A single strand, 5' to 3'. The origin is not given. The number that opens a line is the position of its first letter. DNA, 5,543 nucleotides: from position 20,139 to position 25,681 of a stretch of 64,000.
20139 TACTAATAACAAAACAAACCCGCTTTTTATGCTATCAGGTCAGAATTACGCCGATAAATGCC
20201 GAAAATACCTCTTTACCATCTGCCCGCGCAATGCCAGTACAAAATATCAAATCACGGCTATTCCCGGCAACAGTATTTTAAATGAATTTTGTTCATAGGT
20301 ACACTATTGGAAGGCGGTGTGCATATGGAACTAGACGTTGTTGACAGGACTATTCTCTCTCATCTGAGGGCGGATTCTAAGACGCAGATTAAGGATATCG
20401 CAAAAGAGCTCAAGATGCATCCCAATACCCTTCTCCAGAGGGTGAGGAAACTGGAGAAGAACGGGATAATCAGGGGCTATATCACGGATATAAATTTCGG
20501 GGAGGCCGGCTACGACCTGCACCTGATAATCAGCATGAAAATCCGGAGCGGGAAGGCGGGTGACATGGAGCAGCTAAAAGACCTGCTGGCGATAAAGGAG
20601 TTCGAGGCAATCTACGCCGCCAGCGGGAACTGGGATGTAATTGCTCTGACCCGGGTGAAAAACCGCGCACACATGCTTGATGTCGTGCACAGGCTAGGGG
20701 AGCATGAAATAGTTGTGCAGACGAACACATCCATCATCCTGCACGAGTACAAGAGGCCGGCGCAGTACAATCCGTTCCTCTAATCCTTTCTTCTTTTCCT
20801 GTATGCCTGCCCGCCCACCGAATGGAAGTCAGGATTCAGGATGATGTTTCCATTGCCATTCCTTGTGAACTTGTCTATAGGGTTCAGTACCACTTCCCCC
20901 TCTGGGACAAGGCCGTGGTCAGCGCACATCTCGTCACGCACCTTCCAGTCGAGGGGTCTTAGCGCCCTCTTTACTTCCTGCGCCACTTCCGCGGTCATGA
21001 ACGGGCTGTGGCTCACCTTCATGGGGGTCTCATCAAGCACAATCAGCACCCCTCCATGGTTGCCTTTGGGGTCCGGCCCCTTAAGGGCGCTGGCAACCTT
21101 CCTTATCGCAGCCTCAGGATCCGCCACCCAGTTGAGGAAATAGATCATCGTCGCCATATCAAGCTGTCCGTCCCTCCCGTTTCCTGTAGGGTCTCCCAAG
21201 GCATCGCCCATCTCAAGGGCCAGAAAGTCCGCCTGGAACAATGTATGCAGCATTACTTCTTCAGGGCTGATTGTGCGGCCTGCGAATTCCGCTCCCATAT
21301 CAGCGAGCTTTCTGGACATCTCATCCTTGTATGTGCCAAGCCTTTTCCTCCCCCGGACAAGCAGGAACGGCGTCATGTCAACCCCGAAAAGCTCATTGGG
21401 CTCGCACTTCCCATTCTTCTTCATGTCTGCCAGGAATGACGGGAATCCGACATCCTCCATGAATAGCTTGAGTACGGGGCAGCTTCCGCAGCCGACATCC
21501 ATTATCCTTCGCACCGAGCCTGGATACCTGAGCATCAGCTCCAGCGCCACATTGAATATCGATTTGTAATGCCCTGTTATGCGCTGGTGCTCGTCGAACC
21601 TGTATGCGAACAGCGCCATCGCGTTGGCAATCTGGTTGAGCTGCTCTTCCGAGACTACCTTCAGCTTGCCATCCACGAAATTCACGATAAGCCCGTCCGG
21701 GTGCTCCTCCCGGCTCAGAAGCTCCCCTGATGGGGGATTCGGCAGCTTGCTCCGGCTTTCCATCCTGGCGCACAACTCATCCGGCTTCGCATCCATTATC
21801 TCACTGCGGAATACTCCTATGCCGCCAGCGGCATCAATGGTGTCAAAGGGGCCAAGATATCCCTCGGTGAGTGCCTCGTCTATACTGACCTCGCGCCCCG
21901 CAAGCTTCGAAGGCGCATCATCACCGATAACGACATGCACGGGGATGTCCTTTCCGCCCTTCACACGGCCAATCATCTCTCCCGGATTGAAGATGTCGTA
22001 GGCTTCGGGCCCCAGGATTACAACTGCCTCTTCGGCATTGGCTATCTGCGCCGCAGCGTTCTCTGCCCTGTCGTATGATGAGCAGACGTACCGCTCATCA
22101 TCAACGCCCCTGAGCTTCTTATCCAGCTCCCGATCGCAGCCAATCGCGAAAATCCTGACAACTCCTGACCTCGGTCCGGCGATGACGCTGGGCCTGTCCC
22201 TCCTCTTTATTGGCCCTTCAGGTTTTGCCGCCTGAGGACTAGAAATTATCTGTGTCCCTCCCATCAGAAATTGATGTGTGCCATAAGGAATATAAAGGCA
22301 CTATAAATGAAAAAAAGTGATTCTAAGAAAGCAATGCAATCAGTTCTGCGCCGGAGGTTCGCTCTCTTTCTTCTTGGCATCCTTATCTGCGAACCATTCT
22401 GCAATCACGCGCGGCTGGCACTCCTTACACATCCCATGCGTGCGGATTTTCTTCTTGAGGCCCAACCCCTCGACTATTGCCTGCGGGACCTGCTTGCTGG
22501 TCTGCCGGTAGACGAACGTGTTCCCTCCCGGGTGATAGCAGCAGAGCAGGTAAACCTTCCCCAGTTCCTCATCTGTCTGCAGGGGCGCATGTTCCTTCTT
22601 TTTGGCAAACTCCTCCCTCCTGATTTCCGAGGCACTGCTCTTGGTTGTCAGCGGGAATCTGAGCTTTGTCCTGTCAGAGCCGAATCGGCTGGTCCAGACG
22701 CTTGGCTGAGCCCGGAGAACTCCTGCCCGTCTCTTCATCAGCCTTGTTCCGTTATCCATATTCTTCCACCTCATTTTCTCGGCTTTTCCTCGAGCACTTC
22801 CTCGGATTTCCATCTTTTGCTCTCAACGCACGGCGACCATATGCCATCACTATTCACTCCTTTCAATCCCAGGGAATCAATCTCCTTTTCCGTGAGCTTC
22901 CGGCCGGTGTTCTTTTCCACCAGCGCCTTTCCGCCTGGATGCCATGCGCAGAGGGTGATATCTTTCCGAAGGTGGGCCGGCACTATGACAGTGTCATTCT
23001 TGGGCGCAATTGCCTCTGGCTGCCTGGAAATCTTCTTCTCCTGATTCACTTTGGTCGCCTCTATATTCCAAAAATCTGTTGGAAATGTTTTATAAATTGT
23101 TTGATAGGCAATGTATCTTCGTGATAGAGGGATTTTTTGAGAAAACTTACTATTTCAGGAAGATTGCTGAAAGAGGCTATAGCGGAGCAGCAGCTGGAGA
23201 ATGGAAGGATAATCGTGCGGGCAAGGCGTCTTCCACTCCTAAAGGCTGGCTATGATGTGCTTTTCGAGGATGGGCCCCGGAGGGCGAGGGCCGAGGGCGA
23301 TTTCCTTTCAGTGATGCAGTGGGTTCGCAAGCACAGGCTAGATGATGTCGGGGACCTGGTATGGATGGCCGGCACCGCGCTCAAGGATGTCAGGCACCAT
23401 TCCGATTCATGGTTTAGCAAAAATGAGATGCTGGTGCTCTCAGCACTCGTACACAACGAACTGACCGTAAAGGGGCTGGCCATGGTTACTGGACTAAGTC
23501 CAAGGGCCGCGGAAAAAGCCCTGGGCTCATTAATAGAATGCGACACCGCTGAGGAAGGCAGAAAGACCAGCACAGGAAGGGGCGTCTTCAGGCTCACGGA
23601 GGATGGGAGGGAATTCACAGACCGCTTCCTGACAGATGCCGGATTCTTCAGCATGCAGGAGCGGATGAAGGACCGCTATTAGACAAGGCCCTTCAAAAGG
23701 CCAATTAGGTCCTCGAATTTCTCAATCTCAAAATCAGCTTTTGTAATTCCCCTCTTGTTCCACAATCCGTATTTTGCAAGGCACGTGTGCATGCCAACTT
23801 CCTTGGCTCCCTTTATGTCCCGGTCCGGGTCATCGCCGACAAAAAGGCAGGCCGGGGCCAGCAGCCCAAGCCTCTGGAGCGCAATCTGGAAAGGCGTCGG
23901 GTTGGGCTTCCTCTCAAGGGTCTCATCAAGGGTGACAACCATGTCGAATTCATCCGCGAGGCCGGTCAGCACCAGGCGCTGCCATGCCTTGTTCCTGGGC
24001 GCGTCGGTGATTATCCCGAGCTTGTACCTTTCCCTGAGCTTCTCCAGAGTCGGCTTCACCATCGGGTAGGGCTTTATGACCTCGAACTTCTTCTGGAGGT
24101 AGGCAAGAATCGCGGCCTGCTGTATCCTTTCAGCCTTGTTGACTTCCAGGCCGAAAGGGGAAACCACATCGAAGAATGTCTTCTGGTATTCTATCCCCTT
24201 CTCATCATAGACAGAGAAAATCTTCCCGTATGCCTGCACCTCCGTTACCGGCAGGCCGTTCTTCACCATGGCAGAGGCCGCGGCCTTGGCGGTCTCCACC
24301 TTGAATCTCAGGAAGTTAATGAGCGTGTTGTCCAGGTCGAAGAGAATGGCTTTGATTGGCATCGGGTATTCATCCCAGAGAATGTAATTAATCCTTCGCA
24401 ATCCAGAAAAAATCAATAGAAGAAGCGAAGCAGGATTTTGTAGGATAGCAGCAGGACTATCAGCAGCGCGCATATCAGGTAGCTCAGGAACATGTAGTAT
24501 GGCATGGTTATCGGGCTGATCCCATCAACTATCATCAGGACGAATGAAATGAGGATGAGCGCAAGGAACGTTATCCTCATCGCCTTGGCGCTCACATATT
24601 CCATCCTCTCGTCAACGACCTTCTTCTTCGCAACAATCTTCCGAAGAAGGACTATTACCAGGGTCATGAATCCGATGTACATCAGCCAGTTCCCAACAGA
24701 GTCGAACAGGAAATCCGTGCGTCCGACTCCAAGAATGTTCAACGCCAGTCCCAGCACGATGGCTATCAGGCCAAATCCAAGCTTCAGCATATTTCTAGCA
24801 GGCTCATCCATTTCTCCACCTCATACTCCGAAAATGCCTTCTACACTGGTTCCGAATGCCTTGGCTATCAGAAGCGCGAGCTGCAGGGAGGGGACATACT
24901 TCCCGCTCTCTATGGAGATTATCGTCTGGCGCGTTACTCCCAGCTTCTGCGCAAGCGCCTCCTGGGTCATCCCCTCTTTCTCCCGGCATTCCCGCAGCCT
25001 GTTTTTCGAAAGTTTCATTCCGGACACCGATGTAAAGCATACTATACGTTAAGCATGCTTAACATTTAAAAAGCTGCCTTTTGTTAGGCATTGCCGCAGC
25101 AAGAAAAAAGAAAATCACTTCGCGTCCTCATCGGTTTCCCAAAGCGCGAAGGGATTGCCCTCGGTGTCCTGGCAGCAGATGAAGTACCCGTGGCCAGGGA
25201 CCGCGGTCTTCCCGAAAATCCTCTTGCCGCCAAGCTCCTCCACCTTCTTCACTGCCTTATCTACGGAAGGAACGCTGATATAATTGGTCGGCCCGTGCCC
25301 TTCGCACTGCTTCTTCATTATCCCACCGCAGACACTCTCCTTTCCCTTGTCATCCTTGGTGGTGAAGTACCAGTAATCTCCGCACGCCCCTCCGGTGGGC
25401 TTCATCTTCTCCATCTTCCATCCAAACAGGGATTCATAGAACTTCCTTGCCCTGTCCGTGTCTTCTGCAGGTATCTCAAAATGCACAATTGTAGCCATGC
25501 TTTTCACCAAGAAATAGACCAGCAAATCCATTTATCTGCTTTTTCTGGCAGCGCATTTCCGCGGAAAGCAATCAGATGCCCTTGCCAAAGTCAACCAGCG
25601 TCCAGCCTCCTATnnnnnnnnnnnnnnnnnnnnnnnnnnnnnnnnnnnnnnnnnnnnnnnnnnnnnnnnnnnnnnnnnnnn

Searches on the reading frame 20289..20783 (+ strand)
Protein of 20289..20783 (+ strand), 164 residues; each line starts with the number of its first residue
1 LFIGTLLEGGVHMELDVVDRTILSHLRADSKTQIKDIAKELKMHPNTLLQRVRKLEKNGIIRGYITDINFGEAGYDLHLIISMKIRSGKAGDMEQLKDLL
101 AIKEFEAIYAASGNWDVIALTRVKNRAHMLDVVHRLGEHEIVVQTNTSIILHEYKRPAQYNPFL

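Call 3: search_protein_families(library=pfam, proteins=[window:20289-20783:+], max_evalue=0.1)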
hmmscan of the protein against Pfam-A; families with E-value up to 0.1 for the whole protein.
window:20289-20783:+ (164 aa): 20 families
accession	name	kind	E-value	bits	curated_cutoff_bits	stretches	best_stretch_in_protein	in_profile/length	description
PF13412.12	HTH_24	-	6.7e-11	42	21.9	1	15-62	1-48/48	Winged helix-turn-helix DNA-binding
PF13404.12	HTH_AsnC-type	-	6.7e-10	39.1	27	1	15-56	1-42/42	AsnC-type helix-turn-helix domain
PF01037.27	AsnC_trans_reg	-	5.4e-07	29.9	25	1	97-152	16-72/73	Lrp/AsnC ligand binding domain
PF13556.12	HTH_30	-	2e-05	24.7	27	1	30-56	11-37/59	PucR C-terminal helix-turn-helix domain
PF12840.13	HTH_20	-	5.3e-05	23.5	27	1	22-62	9-49/51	Helix-turn-helix domain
PF22451.2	NirdL-like_HTH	-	0.00025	21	27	1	35-62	20-47/47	Siroheme decarboxylase NirDL-like HTH domain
PF01325.25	Fe_dep_repress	-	0.00029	21.4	26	1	20-60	11-51/60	Iron dependent repressor, N-terminal DNA binding domain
PF01047.28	MarR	-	0.00048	20.4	24.6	1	22-62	8-48/59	MarR family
PF02082.26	Rrf2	-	0.00057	20.5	30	1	23-62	15-54/132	Iron-dependent Transcriptional regulator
PF04967.18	HTH_10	-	0.0051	17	23.1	0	31-58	23-50/53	HTH DNA binding domain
PF01022.26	HTH_5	-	0.0096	16.2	22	1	22-61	7-45/47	Bacterial regulatory protein, arsR family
PF08279.18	HTH_11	-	0.012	16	25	1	20-60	3-44/55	HTH domain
PF22482.2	AsnC_trans_reg_3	-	0.025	15.1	24.4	0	109-135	40-66/95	PF0864 C-terminal dimeric alpha+beta barrel domain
PF13730.12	HTH_36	-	0.034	14.4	25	1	33-61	27-55/55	Helix-turn-helix domain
PF12850.12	Metallophos_2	-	0.042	14.3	27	1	90-152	33-88/154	Calcineurin-like phosphoesterase superfamily domain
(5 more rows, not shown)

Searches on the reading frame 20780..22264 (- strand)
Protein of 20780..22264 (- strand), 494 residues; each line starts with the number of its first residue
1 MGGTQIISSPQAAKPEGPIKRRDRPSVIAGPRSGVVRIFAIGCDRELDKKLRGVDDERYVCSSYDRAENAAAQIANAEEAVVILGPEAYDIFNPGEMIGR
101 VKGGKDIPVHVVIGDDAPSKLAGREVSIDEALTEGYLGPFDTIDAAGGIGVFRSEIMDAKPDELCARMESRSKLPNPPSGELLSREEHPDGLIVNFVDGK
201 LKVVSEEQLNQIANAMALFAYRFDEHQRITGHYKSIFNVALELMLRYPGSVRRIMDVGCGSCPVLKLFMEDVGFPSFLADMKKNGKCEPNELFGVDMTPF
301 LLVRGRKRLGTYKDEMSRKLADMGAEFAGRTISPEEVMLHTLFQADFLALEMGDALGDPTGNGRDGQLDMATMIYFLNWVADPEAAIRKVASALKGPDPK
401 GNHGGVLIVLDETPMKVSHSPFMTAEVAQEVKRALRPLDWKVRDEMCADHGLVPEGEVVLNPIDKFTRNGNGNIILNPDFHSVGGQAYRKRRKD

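Call 3: search_protein_families(library=pfam, proteins=[window:20780-22264:-], max_evalue=0.1)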
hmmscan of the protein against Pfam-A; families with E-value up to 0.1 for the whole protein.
window:20780-22264:- (494 aa): 3 families
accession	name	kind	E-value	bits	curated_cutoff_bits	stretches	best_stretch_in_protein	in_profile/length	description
PF13489.12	Methyltransf_23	-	5.8e-06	26.6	27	1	244-397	16-110/164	Methyltransferase domain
PF08242.18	Methyltransf_12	-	0.00024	22.2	30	0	354-395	57-93/98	Methyltransferase domain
PF08241.18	Methyltransf_11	-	0.0019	19.2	21.2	1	313-395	7-88/95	Methyltransferase domain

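Call 18: search_protein_families(library=ncbifam, proteins=[window:20780-22264:-], max_evalue=0.1)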
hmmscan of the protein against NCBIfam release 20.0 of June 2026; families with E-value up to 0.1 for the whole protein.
window:20780-22264:- (494 aa): 1 family
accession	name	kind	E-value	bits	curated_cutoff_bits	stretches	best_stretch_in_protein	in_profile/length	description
NF001786.0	PRK00517.2-4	equivalog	0.099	11.7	327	0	230-278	124-170/277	50S ribosomal protein L11 methyltransferase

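Call 24: search_protein_families(library=padloc, proteins=[window:20780-22264:-], max_evalue=0.1)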
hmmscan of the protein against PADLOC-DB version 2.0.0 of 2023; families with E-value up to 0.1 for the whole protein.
window:20780-22264:- (494 aa): 0 families

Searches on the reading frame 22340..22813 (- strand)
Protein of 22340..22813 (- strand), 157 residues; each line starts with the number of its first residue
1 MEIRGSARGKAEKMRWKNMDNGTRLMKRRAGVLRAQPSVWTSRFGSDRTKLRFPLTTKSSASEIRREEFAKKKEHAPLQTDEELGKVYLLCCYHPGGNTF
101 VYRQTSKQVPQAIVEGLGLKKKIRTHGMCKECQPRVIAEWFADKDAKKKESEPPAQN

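Call 3: search_protein_families(library=pfam, proteins=[window:22340-22813:-], max_evalue=0.1)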
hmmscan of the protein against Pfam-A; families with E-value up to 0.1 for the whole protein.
window:22340-22813:- (157 aa): 0 families

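Call 18: search_protein_families(library=ncbifam, proteins=[window:22340-22813:-], max_evalue=0.1)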
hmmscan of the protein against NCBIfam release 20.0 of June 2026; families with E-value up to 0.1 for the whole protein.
window:22340-22813:- (157 aa): 0 families

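Call 24: search_protein_families(library=padloc, proteins=[window:22340-22813:-], max_evalue=0.1)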
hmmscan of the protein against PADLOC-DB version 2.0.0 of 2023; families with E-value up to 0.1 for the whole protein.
window:22340-22813:- (157 aa): 0 families

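Call 50: find_related_loci(query=A5, collection=metagenome_contigs, flank=5000)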
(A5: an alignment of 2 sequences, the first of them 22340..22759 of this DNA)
Query A5 (139 aa) in metagenome_contigs; peptide patterns used: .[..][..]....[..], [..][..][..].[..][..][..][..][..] (x = any residue, [..] = any of these).
600 stretches matched a pattern, but none encodes a relative of the query by tblastn (E <= 1e-3).

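Call 64: search_protein_families(library=pfam, proteins=[window:22340-22759:-], max_evalue=10)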
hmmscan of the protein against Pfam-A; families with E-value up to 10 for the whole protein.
window:22340-22759:- (139 aa): 0 families

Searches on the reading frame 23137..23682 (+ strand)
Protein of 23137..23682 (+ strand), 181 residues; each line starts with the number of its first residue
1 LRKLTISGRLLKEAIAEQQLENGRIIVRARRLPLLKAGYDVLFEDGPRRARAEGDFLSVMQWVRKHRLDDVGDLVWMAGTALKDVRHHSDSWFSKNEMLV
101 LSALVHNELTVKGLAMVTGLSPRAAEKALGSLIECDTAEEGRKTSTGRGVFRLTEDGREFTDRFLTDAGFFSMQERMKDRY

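Call 3: search_protein_families(library=pfam, proteins=[window:23137-23682:+], max_evalue=0.1)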
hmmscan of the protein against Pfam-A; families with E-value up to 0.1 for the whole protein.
window:23137-23682:+ (181 aa): 2 families
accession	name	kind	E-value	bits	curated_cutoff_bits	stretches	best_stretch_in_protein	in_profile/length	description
PF12802.13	MarR_2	-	0.0058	17.2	27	1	96-135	6-47/61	MarR family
PF01978.25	TrmB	-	0.023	15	25.6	1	93-140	6-54/68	Sugar-specific transcriptional regulator TrmB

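Call 18: search_protein_families(library=ncbifam, proteins=[window:23137-23682:+], max_evalue=0.1)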
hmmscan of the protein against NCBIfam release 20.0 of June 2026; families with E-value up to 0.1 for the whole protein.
window:23137-23682:+ (181 aa): 0 families

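Call 24: search_protein_families(library=padloc, proteins=[window:23137-23682:+], max_evalue=0.1)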
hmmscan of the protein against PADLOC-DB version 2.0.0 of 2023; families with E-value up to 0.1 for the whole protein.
window:23137-23682:+ (181 aa): 1 family
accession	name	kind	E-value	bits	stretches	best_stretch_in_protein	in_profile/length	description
PDLC03922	MkoB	-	0.001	16.4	1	97-160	31-90/610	-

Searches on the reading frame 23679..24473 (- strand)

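Call 3: search_protein_families(library=pfam, proteins=[window:23679-24473:-], max_evalue=0.1)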
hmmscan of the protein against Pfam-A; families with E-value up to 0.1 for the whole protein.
window:23679-24473:- (264 aa): 3 families
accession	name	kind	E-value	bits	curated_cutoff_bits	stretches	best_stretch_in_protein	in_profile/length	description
PF13419.12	HAD_2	-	1.2e-27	97.7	23.8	1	43-232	1-177/178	Haloacid dehalogenase-like hydrolase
PF00702.32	Hydrolase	-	1e-25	91.7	26.4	1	40-227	1-191/191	haloacid dehalogenase-like hydrolase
PF13242.12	Hydrolase_like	-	1.6e-12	47.6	22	1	188-240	3-55/75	HAD-hyrolase-like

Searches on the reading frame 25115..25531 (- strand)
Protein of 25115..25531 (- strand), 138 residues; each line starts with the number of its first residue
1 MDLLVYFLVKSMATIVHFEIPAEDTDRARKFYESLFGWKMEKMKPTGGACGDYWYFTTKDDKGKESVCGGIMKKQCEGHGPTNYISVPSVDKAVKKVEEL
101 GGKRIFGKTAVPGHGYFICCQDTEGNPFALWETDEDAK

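Call 3: search_protein_families(library=pfam, proteins=[window:25115-25531:-], max_evalue=0.1)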
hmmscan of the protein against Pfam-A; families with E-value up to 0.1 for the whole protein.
window:25115-25531:- (138 aa): 3 families
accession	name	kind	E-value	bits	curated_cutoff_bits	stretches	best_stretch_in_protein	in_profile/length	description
PF00903.31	Glyoxalase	-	8.3e-10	39.6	20.6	1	15-129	2-120/121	Glyoxalase/Bleomycin resistance protein/Dioxygenase superfamily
PF22677.2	Ble-like_N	-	3.1e-09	36.9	24.5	1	14-43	1-30/41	Bleomycin resistance protein-like N-terminal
PF18029.7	Glyoxalase_6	-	5.4e-05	24.3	23.6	1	22-130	6-105/106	Glyoxalase-like domain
